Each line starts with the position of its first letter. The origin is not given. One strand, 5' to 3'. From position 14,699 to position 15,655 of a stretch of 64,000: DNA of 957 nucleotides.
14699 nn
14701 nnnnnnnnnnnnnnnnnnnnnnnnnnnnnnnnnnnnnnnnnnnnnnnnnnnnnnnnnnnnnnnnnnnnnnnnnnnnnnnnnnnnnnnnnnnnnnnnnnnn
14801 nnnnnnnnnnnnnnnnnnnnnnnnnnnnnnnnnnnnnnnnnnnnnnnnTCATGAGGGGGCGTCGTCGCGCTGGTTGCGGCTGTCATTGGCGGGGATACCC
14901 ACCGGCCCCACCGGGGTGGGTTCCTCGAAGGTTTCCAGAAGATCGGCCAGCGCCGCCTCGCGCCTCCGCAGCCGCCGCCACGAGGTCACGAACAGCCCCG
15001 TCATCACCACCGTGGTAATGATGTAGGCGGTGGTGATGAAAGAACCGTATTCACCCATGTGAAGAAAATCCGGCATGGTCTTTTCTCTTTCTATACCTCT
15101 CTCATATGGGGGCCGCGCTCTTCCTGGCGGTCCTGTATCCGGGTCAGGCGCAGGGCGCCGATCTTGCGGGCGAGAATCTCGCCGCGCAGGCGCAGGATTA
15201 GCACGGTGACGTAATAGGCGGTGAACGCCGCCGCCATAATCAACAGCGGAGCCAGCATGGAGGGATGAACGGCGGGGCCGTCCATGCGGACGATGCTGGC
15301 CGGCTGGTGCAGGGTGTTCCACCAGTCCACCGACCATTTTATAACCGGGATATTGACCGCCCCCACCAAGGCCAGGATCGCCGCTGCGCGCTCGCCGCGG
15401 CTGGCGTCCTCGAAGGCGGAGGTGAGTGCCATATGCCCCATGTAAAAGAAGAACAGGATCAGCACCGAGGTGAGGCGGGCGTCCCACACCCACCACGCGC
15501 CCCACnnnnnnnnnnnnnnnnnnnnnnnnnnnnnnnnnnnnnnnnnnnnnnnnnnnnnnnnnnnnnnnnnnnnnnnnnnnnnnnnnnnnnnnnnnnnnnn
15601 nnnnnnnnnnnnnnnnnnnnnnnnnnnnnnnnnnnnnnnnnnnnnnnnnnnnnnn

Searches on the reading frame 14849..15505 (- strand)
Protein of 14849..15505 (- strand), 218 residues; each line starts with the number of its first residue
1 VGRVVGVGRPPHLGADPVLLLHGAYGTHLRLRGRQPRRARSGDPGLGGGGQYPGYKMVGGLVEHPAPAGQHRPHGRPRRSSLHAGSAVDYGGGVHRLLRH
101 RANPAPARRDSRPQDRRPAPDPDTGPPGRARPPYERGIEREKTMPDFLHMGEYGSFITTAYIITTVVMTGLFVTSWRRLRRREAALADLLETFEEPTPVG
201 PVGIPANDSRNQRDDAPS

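Call 22: search_protein_families(library=pfam, proteins=[window:14849-15505:-])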
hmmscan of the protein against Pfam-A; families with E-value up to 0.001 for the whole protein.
window:14849-15505:- (218 aa): 1 family
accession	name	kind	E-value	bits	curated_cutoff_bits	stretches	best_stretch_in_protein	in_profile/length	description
PF04995.19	CcmD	-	2.9e-08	34.1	25.6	1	151-190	1-40/44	Heme exporter protein D (CcmD)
